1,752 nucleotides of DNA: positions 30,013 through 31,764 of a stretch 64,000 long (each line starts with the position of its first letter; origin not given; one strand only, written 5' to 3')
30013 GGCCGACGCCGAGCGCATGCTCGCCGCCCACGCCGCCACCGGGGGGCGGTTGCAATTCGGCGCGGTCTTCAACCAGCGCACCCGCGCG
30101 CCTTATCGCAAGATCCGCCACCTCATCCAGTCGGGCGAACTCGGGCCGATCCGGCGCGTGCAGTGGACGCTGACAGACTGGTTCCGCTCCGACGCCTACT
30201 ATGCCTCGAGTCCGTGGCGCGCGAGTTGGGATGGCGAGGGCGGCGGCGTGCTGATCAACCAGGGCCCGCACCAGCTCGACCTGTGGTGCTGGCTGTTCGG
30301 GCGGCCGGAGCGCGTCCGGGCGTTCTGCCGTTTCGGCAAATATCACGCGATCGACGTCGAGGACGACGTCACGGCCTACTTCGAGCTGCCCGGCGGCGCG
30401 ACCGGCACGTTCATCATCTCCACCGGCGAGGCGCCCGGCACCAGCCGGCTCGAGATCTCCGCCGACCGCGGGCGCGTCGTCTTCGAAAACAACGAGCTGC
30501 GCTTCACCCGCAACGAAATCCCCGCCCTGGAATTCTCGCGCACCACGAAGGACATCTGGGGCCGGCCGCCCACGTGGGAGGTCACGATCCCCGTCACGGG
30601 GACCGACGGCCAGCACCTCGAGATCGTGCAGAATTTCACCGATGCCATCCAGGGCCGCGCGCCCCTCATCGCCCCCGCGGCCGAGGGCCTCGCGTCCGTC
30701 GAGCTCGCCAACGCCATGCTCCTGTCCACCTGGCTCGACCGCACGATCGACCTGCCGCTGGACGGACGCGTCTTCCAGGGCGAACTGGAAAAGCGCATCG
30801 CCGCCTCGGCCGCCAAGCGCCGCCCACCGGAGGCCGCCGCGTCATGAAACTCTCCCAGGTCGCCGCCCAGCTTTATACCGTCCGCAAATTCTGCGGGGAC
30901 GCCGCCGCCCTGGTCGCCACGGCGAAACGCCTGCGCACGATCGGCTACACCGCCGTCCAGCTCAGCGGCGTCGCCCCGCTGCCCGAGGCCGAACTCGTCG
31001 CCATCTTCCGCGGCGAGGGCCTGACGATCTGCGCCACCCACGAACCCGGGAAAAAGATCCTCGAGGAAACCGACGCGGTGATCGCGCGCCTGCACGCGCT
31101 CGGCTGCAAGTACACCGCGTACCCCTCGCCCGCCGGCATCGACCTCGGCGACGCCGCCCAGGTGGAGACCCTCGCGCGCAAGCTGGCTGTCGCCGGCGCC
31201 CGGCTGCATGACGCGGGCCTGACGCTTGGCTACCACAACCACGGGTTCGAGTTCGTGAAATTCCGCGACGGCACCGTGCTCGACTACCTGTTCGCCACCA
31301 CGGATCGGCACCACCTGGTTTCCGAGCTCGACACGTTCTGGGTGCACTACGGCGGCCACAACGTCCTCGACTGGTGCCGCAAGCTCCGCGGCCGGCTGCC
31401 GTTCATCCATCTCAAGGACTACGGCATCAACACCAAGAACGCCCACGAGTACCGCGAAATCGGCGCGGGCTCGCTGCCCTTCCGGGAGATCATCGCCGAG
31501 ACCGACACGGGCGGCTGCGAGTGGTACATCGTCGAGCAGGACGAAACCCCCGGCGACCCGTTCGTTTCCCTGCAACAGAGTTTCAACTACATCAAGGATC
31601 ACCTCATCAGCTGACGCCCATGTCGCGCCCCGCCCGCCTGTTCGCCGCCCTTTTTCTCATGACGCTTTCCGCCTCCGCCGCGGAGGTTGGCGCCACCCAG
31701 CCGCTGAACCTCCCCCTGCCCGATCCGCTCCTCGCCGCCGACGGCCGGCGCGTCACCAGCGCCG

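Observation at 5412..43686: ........-centred operator recurs at six intergenic sites across the 43-kb locus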

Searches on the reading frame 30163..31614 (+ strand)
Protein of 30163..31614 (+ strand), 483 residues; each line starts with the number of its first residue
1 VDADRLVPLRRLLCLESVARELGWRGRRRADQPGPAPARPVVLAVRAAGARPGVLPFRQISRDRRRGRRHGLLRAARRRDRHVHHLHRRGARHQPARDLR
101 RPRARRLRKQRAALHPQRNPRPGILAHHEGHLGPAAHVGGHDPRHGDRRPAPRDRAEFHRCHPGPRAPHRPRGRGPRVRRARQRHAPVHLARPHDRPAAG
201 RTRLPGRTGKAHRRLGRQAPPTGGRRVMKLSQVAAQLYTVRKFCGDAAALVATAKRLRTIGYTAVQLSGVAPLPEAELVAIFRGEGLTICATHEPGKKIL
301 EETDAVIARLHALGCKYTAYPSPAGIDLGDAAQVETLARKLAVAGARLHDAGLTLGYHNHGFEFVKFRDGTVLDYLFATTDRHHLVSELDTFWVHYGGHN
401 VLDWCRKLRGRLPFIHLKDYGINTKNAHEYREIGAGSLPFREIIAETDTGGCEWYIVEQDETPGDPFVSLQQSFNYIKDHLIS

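Call 17: search_protein_families(library=pfam, proteins=[window:30163-31614:+])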
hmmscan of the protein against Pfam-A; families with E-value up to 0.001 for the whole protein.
window:30163-31614:+ (483 aa): 1 family
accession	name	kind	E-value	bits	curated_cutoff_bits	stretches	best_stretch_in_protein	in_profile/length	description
PF01261.30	AP_endonuc_2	-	1.4e-11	45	31.1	1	256-465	3-234/249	Xylose isomerase-like TIM barrel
